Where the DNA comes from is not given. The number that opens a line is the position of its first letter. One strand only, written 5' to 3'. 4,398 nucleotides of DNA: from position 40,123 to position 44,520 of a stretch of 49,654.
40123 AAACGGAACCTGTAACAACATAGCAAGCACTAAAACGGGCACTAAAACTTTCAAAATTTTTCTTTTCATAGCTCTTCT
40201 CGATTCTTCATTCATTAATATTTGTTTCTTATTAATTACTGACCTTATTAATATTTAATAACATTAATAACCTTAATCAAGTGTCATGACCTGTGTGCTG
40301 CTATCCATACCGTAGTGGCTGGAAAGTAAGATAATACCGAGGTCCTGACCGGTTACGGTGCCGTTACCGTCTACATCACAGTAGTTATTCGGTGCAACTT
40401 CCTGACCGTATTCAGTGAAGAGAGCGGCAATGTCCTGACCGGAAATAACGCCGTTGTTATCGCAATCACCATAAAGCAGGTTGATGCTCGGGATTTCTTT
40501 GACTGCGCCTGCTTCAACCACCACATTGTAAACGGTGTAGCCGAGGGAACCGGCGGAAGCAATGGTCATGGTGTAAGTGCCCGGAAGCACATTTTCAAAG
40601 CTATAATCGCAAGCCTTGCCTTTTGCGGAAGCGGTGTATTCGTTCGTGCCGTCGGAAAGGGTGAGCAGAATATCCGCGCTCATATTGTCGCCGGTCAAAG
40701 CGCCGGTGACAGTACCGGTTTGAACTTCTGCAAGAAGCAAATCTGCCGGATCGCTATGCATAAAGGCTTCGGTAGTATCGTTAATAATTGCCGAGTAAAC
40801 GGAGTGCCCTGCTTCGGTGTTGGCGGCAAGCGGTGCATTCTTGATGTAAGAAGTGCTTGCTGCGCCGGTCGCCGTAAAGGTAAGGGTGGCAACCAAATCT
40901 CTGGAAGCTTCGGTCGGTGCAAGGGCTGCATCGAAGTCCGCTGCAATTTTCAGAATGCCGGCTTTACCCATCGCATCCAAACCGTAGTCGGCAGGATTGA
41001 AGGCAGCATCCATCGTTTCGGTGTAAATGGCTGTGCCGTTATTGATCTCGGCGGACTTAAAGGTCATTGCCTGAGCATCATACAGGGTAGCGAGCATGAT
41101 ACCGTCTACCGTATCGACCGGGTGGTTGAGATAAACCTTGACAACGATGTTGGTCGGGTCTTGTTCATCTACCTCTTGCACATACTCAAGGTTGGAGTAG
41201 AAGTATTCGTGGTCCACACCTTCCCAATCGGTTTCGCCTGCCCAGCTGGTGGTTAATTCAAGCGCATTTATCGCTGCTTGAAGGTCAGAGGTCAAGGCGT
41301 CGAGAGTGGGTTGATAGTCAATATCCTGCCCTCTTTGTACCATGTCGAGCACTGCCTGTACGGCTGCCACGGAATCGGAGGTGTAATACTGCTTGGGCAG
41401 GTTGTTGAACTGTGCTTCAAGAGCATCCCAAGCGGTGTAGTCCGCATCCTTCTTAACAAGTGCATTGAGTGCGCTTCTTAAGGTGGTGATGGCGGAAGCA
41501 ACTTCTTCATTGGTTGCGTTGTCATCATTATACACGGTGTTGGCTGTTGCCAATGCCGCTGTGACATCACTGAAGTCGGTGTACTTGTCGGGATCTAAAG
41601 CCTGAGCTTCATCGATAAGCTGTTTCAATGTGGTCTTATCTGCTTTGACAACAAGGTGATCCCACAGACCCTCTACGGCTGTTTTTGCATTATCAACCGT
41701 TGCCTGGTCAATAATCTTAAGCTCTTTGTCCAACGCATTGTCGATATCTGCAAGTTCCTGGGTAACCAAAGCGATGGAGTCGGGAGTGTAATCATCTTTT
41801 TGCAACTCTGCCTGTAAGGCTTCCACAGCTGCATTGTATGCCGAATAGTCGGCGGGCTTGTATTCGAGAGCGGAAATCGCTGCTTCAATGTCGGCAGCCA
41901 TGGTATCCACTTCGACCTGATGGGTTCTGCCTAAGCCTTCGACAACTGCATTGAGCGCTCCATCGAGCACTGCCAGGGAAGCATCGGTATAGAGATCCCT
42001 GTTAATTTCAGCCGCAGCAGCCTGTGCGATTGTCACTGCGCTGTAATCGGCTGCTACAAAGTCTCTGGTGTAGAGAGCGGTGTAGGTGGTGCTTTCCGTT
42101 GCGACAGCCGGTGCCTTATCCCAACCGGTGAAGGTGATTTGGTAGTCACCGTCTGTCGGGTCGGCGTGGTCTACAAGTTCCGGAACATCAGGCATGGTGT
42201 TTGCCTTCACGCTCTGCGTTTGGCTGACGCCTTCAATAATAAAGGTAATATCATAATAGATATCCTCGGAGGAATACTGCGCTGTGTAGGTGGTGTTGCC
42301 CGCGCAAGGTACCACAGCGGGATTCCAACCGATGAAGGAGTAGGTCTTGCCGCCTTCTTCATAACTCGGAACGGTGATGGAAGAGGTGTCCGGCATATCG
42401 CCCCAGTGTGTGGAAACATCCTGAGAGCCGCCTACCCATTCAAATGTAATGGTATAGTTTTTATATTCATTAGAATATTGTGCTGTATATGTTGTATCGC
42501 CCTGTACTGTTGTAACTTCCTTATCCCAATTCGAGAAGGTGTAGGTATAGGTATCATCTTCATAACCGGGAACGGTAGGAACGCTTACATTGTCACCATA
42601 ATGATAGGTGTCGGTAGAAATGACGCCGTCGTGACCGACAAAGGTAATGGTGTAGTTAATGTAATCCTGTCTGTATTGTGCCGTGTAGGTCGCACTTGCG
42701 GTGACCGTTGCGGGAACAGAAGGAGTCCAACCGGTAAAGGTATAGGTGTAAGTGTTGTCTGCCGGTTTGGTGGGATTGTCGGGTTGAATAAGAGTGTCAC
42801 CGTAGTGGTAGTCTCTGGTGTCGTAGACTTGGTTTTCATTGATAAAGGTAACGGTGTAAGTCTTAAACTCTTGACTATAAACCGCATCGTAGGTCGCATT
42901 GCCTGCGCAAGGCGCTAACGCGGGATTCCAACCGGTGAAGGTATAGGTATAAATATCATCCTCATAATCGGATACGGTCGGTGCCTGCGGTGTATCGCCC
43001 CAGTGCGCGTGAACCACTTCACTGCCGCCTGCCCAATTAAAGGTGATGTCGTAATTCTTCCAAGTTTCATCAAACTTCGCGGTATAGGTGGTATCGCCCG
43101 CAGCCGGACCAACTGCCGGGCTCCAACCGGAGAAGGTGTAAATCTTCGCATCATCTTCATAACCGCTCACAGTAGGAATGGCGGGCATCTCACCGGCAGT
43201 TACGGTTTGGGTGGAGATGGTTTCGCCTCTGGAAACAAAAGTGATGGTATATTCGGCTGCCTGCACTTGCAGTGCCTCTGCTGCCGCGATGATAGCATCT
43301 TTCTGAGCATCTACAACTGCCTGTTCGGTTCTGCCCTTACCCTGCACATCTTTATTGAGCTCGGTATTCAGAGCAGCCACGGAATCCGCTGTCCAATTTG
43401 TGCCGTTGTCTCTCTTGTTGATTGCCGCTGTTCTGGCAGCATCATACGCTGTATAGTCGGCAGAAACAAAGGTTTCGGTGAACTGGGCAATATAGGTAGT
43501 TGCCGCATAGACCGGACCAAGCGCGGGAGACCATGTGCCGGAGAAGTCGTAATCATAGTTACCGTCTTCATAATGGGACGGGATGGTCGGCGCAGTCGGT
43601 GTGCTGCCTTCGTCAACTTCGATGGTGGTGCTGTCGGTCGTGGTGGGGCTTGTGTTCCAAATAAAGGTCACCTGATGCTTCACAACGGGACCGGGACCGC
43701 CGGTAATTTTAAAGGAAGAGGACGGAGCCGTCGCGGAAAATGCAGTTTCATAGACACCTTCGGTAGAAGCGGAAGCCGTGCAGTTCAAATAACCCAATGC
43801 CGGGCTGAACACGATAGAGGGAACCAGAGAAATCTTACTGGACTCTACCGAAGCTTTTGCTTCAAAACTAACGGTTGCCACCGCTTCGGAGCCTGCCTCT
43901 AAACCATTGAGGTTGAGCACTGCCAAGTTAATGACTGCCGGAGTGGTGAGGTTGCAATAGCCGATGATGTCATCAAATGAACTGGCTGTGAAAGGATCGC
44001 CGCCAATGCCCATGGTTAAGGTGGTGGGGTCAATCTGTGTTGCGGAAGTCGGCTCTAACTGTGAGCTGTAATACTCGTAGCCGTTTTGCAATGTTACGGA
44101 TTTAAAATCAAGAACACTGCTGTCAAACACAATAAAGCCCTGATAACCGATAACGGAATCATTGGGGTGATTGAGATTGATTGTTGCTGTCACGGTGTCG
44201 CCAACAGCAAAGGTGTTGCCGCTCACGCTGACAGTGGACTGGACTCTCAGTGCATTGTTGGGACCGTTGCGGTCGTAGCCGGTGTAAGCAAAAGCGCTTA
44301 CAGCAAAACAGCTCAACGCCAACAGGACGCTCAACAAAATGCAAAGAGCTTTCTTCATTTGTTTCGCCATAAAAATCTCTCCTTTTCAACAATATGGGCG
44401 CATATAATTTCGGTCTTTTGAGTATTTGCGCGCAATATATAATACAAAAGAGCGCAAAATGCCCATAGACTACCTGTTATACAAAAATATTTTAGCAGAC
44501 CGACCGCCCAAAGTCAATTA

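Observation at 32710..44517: Cohesin-dockerin style surface assembly whose cargo is adhesin-type repeats rather than enzymes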

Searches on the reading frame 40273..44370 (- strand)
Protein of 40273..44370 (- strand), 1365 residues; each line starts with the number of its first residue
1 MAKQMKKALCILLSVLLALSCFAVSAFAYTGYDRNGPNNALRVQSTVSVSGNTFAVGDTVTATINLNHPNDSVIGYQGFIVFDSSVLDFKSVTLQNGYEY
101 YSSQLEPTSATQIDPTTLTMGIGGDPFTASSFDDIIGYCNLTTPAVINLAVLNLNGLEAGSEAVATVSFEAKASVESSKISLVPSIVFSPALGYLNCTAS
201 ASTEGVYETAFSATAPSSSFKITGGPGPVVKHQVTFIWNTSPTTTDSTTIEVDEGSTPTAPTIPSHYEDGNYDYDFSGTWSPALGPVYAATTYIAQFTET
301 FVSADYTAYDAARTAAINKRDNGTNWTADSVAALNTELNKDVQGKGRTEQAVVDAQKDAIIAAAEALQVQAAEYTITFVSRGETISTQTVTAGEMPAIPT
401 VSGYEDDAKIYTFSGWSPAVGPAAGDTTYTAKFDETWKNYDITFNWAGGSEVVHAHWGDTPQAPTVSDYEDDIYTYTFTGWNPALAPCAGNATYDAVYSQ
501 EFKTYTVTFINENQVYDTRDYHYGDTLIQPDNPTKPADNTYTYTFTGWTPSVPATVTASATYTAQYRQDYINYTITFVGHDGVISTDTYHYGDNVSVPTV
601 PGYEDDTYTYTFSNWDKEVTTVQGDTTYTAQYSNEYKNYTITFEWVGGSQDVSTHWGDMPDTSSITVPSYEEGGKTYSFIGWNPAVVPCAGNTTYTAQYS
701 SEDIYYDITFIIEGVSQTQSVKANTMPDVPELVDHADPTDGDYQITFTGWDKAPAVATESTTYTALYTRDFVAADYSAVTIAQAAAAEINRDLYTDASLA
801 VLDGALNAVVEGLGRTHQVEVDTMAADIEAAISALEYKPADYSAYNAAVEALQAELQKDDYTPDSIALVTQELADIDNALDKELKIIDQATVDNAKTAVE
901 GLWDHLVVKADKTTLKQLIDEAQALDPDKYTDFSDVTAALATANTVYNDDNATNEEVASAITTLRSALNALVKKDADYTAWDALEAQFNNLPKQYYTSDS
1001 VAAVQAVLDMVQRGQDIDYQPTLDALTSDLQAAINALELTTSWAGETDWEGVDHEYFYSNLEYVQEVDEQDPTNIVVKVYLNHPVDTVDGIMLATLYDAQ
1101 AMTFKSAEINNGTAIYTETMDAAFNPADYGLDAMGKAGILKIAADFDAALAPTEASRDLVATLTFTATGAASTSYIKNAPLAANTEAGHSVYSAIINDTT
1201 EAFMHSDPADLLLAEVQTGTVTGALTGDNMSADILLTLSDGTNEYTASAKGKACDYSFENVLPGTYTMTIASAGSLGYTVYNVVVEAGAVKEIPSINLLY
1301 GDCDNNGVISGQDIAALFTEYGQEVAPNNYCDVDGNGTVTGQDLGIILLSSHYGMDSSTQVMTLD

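Call 3: search_protein_families(library=pfam, proteins=[window:40273-44370:-], max_evalue=1)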
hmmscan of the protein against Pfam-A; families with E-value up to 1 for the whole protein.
window:40273-44370:- (1365 aa): 7 families
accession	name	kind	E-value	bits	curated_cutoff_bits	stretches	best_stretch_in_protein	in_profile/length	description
PF00963.24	Cohesin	-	3.6e-07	30.9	24.1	2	46-186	2-118/139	Cohesin domain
PF07554.19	FIVAR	-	6.2e-05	24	29.2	1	911-971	1-70/71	FIVAR domain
PF00404.24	Dockerin_1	-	0.00013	22.5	22.9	1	1300-1346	1-51/57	Dockerin type I domain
PF13620.12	CarboxypepD_reg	-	0.0016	19.2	32.3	1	1218-1293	3-77/82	Carboxypeptidase regulatory-like domain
PF13405.12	EF-hand_6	-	0.0091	16.1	25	0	1331-1349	9-27/30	EF-hand domain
PF00036.39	EF-hand_1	-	0.024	14.6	25.4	0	1331-1347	9-25/29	EF hand domain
PF02190.22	LON_substr_bdg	-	0.61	10.4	28.7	0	803-880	79-134/200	ATP-dependent protease La (LON) substrate-binding domain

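Call 4: search_protein_families(library=ncbifam, proteins=[window:40273-44370:-], max_evalue=1)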
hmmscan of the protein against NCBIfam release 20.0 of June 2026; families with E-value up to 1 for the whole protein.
window:40273-44370:- (1365 aa): 2 families
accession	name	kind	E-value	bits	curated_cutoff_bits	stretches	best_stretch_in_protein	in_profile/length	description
TIGR03343.1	biphenyl_bphD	equivalog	0.13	11.5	462.15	1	434-501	14-81/282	2-hydroxy-6-oxo-6-phenylhexa-2,4-dienoate hydrolase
TIGR01188.1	drrA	subfamily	0.2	10.9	312.45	1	856-977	170-282/302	daunorubicin resistance ABC transporter, ATP-binding protein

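Call 5: search_solved_structures(query=window:40273-44370:-, max_evalue=1, show_alignments=2)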
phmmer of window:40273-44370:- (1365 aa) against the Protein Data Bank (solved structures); distinct sequences matched with E-value up to 1: 11.
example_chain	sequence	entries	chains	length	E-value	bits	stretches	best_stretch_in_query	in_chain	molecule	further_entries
4azi_A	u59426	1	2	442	0.00068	20.8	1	761-839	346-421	BETA-N-ACETYLHEXOSAMINIDASE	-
2yl5_A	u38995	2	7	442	0.00098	20.3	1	762-839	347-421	BETA-N-ACETYLHEXOSAMINIDASE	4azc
2yla_A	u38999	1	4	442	0.00098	20.3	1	762-839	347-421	BETA-N-ACETYLHEXOSAMINIDASE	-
4azg_A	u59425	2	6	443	0.00098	20.3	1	762-839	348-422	BETA-N-ACETYLHEXOSAMINIDASE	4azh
2yl9_A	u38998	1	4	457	0.0011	20.2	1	762-839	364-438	BETA-N-ACETYLHEXOSAMINIDASE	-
4azc_A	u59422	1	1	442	0.0029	18.7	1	762-834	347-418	BETA-N-ACETYLHEXOSAMINIDASE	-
6kg9_A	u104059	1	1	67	0.018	16.1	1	1296-1347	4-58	And cellulose-binding endoglucanase family 9 CelL ortholog dockerin domain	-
6kge_D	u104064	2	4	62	0.043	14.8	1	1297-1346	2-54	And cellulose-binding endoglucanase family 9 CelL ortholog dockerin domain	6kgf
6kgc_B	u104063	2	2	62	0.043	14.8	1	1297-1346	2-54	And cellulose-binding endoglucanase family 9 CelL ortholog dockerin domain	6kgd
5aq0_A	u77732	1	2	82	0.051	14.6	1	1250-1293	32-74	CARBOXYPEPTIDASE D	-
2y3n_B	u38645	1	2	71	0.26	12.3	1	1299-1362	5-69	CELLULOSOMAL FAMILY-48 PROCESSIVE GLYCOSIDE HYDROLASE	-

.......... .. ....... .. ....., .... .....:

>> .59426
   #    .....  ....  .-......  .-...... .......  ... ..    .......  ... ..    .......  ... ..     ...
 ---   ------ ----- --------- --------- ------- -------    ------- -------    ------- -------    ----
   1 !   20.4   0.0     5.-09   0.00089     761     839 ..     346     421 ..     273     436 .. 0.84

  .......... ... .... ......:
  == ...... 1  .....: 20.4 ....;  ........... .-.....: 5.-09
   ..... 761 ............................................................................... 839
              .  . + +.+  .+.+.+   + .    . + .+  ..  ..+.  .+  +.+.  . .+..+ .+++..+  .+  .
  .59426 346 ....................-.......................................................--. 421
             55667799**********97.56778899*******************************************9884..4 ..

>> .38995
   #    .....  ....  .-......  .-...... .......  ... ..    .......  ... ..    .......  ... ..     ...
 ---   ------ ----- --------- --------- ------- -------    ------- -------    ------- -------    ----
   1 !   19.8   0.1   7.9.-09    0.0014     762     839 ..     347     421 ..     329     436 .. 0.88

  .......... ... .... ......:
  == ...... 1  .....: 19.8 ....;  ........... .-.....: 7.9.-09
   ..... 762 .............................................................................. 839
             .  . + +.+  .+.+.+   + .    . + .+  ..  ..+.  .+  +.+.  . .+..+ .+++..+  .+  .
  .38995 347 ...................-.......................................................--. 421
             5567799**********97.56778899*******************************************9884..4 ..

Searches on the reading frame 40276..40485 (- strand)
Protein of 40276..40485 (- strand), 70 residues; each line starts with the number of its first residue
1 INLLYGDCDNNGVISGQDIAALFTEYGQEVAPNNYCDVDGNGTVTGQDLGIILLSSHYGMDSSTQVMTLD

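Call 70: find_related_loci(query=A9, collection=metagenome_contigs, flank=6000)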
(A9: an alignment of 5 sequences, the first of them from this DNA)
Query A9 (70 aa) in metagenome_contigs; peptide patterns used: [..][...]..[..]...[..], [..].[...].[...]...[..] (x = any residue, [..] = any of these).
188 stretches matched a pattern; 5 encode a relative of the query (tblastn E <= 1e-3); 5 distinct loci.
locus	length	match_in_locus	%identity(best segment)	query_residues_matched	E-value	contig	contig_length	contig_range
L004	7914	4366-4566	59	1-70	5e-25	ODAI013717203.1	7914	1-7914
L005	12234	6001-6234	35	1-67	6e-7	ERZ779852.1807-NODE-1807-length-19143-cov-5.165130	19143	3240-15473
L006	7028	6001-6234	35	1-67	6e-7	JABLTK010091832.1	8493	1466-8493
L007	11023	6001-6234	35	1-67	6e-7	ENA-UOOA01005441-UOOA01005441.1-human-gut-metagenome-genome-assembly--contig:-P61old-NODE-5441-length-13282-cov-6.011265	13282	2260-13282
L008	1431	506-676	33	6-51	1e-6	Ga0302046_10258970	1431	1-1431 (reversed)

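Call 74: search_protein_families(library=pfam, proteins=[L005:3319-6249:+, L007:6264-9818:+, L005:1428-2270:+, L005:2822-3340:+, L005:10951-12030:-], max_evalue=0.01)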
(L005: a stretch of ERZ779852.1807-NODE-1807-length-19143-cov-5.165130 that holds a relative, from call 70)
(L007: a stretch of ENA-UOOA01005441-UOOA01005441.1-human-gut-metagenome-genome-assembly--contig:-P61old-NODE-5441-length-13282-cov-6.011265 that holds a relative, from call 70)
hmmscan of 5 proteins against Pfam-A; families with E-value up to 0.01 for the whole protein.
L005:3319-6249:+ (976 aa): 4 families
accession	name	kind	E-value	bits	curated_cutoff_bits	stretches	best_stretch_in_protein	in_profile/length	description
PF07523.18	Big_3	-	1.5e-39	134.5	21.2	4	472-537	3-68/68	Bacterial Ig-like domain (group 3)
PF00404.24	Dockerin_1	-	3.1e-13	50.1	22.9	1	899-958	1-56/57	Dockerin type I domain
PF07581.17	Glug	-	0.00011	22.8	20.5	0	283-306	3-27/28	The GLUG motif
PF13202.12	EF-hand_5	-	0.0048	16.8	25.9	0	938-951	8-21/25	EF hand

L007:6264-9818:+ (1184 aa): 4 families
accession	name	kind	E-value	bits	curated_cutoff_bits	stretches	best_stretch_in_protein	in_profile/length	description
PF02368.24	Big_2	-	4.4e-14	52.6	22.8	1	155-232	1-79/79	Bacterial Ig-like domain (group 2)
PF21461.3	HL_N-beta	-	1.1e-06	28.7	27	1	189-226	13-49/57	Hyaluronate lyase, N-terminal beta-sheet domain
PF00963.24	Cohesin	-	0.00018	22.2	24.1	1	34-124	4-113/139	Cohesin domain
PF21764.3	Invasin_D4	-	0.0048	17.8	27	0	184-223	34-76/88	Invasin, domain 4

L005:1428-2270:+ (280 aa): 4 families
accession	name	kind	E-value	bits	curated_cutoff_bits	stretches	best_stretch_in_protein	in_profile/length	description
PF00589.27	Phage_integrase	-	4.3e-25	88.9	27.1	1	105-263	2-167/172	Phage integrase family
PF02899.23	Phage_int_SAM_1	-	3.5e-09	37.3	22.3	1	11-84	1-81/83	Phage integrase, N-terminal SAM-like domain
PF13495.12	Phage_int_SAM_4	-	3.1e-05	24.7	27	1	12-80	3-76/85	Phage integrase, N-terminal SAM-like domain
PF13102.12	Phage_int_SAM_5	-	0.0021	18.8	22.3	0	6-53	46-93/98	Phage integrase SAM-like domain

L005:2822-3340:+ (172 aa): 1 family
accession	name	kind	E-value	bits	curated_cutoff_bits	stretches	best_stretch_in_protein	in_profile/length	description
PF02245.21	Pur_DNA_glyco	-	5.3e-34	117.6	27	2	10-102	2-94/181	Methylpurine-DNA glycosylase (MPG)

L005:10951-12030:- (359 aa): 0 families

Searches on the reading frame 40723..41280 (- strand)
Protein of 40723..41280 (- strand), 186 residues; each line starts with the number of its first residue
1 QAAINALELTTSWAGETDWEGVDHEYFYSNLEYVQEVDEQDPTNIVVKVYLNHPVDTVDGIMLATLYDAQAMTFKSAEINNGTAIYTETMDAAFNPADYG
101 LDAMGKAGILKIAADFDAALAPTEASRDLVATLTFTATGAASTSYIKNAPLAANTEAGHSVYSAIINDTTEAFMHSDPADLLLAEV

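Call 25: search_protein_families(library=pfam, proteins=[window:40723-41280:-], max_evalue=10)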
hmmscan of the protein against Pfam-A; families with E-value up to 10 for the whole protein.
window:40723-41280:- (186 aa): 0 families

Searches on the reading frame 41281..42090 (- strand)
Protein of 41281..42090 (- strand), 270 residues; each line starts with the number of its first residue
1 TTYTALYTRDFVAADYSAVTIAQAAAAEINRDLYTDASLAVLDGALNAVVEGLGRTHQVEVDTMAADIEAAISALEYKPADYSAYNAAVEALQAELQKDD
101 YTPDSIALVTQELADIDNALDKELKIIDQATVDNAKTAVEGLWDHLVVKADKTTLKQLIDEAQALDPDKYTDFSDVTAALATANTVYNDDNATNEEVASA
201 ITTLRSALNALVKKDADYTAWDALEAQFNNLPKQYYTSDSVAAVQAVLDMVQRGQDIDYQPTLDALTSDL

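Call 95: search_protein_families(library=pfam, proteins=[window:41281-42090:-], max_evalue=1)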
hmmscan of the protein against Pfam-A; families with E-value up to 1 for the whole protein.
window:41281-42090:- (270 aa): 9 families
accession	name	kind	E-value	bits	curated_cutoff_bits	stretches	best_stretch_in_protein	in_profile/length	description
PF07554.19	FIVAR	-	2.1e-06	28.7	29.2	1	151-211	1-70/71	FIVAR domain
PF02190.22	LON_substr_bdg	-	0.0097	16.3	28.7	1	43-149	79-140/200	ATP-dependent protease La (LON) substrate-binding domain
PF10280.14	Med11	-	0.012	16.5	26.9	0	191-238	8-56/120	Mediator complex protein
PF18449.8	Endotoxin_C2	-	0.053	14.5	30.7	1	127-165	26-60/63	Pesticidal crystal protein Cry1Aa, domain IV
PF00403.32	HMA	-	0.11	13.4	24.8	0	38-78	19-62/62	Heavy-metal-associated domain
PF14735.11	HAUS4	-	0.14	12.2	25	0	83-111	148-176/235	HAUS augmin-like complex subunit 4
PF20395.3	CTD3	-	0.21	12.1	28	1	181-231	44-95/162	C-terminal domain 3 of the ABC-three component (ABC-3C) systems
PF14932.11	HAUS-augmin3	-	0.32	10.9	29.4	1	118-213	47-143/260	HAUS augmin-like complex subunit 3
PF25515.1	Arm_PDR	-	0.75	10.3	27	1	146-229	22-97/145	Plastid division regulator ARM repeat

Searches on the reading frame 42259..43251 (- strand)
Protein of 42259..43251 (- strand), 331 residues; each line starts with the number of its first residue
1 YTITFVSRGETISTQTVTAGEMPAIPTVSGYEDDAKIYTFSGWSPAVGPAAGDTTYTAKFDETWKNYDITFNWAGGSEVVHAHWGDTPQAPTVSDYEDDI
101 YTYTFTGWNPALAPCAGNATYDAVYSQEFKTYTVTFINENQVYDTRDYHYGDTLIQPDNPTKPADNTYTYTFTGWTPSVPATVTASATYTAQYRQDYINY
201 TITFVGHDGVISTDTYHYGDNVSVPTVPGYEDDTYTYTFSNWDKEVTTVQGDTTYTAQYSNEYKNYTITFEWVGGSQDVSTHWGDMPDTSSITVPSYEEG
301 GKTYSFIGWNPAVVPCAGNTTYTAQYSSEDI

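Call 95: search_protein_families(library=pfam, proteins=[window:42259-43251:-], max_evalue=1)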
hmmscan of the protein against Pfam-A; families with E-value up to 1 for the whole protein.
seq(331 aa): 4 families
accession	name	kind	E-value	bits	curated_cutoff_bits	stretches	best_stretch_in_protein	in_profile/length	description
PF09479.16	Flg_new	-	8e-12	45.5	27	4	132-178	1-41/65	Listeria-Bacteroides repeat domain (List_Bact_rpt)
PF08149.16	BING4CT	-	0.014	15.5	23.7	1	95-132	19-56/79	BING4CT (NUC141) domain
PF18140.6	PCC_BT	-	0.21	12.2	23.5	0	55-90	55-88/126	Propionyl-coenzyme A carboxylase BT domain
PF08588.16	Duc1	-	0.84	9.9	25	1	245-287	183-224/246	Domain of unknown function at the cortex 1 (Duc1)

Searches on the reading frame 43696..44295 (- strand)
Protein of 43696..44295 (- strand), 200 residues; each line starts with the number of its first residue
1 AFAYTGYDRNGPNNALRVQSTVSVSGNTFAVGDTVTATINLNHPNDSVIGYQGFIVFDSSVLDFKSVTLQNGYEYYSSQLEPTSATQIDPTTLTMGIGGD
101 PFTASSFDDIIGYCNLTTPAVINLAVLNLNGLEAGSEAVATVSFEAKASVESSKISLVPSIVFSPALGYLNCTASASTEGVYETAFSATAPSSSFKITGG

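Call 25: search_protein_families(library=pfam, proteins=[window:43696-44295:-], max_evalue=10)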
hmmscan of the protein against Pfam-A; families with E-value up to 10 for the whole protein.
window:43696-44295:- (200 aa): 2 families
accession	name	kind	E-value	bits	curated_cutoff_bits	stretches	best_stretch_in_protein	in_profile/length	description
PF00963.24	Cohesin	-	4.2e-08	33.9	24.1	1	21-162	2-119/139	Cohesin domain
PF22997.1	CHS4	-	0.13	13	27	0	52-72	13-33/81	Chitin synthase 4-like domain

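Call 67: search_solved_structures(query=A8, max_evalue=1, show_alignments=1)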
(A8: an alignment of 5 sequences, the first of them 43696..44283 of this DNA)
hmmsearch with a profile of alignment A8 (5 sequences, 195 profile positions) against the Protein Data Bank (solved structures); distinct sequences matched with E-value up to 1: 2.
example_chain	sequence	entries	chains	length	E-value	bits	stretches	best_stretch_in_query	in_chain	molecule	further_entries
4u3s_A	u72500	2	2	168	0.029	17.5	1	18-105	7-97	Cellulosomal scaffoldin adaptor protein B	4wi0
5g5d_A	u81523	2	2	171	0.51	13.5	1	19-76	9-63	CELLULOSOME ANCHORING PROTEIN COHESIN REGION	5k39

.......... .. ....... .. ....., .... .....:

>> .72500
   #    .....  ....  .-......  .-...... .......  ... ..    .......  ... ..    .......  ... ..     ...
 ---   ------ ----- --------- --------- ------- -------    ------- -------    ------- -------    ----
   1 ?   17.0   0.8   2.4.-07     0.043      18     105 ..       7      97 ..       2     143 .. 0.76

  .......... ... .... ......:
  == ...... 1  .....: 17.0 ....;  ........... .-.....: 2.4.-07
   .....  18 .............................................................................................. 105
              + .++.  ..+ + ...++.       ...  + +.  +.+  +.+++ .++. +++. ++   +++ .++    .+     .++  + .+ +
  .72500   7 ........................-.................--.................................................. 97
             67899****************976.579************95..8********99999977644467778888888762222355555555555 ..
